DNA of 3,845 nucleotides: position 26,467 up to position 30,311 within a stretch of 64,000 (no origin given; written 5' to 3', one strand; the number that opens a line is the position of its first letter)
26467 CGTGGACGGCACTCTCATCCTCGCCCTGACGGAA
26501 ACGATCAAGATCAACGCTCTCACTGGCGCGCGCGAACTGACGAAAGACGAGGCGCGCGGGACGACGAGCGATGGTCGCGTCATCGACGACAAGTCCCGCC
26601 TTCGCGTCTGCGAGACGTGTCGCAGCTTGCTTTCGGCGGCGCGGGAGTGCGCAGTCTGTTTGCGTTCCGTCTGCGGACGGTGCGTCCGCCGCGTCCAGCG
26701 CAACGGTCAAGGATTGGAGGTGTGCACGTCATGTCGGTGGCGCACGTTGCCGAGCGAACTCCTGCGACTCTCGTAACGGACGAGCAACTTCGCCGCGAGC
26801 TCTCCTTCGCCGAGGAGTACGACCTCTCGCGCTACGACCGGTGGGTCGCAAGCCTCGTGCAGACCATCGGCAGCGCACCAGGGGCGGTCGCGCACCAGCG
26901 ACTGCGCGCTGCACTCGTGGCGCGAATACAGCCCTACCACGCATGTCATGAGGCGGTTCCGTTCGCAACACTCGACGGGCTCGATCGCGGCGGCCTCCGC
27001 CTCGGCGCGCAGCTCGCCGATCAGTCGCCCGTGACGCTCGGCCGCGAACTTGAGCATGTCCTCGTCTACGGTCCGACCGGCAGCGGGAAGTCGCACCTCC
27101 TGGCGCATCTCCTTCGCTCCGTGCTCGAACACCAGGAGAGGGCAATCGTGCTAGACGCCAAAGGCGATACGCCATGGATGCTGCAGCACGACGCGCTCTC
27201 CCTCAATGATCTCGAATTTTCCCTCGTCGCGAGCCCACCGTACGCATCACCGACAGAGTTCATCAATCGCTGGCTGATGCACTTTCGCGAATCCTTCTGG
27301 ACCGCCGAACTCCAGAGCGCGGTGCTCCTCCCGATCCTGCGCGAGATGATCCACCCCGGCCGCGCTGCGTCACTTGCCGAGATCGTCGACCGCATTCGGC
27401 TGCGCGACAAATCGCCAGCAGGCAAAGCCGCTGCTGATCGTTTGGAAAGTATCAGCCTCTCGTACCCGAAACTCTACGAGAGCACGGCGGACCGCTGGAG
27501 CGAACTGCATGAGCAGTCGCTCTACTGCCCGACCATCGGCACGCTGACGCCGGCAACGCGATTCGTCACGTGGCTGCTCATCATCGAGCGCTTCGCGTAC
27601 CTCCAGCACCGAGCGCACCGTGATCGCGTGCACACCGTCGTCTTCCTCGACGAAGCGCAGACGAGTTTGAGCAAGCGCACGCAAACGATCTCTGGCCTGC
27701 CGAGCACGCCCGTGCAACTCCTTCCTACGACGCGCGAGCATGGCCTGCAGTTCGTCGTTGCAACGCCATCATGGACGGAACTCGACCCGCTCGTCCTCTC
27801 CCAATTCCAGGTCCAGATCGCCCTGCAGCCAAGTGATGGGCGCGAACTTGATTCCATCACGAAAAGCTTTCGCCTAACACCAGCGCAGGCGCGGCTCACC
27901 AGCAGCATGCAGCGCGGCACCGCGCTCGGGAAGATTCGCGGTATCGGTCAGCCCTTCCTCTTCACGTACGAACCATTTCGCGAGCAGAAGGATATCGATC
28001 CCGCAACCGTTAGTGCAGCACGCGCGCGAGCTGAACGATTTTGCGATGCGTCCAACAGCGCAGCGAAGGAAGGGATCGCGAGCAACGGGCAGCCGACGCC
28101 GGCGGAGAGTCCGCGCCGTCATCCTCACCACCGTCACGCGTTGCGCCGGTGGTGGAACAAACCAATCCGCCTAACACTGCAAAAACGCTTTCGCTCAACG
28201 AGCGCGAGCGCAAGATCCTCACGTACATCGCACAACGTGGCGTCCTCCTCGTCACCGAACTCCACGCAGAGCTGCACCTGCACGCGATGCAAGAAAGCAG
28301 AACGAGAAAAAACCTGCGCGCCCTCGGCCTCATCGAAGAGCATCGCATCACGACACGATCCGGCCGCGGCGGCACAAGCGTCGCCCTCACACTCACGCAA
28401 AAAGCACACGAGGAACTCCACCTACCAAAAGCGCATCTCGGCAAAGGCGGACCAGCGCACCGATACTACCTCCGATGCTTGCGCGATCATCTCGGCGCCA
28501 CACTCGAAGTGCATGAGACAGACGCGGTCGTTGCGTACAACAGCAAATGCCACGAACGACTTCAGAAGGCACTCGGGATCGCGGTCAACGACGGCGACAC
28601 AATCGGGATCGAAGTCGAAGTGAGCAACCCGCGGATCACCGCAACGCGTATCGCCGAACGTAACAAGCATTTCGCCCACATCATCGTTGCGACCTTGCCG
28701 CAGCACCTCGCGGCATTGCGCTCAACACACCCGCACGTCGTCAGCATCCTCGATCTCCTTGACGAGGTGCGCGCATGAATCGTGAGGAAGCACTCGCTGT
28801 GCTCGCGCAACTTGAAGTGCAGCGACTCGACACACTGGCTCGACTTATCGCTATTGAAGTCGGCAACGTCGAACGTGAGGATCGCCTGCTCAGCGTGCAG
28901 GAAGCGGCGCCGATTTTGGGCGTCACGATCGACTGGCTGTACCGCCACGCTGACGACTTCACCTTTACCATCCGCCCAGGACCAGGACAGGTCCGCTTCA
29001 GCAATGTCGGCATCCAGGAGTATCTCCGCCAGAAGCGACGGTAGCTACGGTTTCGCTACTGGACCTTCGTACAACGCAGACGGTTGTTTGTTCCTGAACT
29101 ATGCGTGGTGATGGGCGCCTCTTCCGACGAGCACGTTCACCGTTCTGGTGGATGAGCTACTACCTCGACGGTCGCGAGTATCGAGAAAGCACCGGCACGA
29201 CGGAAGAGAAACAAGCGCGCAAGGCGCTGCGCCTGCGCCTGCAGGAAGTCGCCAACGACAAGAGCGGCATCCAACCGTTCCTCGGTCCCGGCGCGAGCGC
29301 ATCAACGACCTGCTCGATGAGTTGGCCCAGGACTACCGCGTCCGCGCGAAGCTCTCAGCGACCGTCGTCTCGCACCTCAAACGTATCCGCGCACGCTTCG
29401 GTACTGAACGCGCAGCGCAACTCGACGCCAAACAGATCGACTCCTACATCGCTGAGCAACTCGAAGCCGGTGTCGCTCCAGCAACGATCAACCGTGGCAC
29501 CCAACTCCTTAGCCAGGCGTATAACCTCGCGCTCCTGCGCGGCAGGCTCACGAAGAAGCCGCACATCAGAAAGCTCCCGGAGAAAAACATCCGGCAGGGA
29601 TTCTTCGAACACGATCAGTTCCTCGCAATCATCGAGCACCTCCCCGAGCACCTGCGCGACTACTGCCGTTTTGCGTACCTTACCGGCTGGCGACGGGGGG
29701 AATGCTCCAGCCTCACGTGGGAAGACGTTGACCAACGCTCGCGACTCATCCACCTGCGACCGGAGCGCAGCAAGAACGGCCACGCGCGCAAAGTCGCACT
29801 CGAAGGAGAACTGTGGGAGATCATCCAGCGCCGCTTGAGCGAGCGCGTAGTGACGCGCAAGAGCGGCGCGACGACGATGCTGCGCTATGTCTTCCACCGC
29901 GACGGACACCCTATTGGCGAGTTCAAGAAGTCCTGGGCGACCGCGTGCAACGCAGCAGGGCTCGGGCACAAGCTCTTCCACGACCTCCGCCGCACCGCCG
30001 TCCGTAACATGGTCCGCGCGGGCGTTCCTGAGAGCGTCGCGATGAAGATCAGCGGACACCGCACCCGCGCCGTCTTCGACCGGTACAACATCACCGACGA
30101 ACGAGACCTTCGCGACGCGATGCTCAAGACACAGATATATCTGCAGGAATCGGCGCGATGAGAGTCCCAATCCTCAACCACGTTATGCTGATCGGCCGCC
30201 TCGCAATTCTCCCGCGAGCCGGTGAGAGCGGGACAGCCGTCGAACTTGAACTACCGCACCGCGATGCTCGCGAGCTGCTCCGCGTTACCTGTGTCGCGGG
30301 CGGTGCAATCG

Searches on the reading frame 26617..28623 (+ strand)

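Call 33: search_protein_families(library=pfam, proteins=[window:26617-28623:+], max_evalue=0.001)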
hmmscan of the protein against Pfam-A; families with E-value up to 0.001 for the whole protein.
window:26617-28623:+ (668 aa): 5 families
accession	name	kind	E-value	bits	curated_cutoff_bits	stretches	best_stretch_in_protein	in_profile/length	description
PF13191.12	AAA_16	-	4.8e-09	37.4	32.6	1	138-361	18-155/167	AAA ATPase domain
PF10412.15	TrwB_AAD_bind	-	2.6e-08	33.6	20.5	1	138-184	8-54/387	Type IV secretion-system coupling protein DNA-binding domain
PF01935.23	DUF87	-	4.2e-07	30.7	23.2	1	138-232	13-103/220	Helicase HerA, central domain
PF13401.12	AAA_22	-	1.8e-05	25.5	27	0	147-186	7-46/130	AAA domain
PF01580.24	FtsK_SpoIIIE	-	0.00023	21.1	24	0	142-171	35-65/221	FtsK/SpoIIIE family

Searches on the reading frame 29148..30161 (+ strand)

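Call 33: search_protein_families(library=pfam, proteins=[window:29148-30161:+], max_evalue=0.001)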
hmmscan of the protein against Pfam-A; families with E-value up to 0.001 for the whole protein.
window:29148-30161:+ (337 aa): 2 families
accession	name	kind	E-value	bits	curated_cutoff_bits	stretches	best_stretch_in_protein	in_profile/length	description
PF00589.27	Phage_integrase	-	5.8e-23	82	27.1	1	154-314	4-166/172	Phage integrase family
PF24624.1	Int_N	-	0.00012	23.2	27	1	52-126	5-79/100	Phage integrase, N-terminal domain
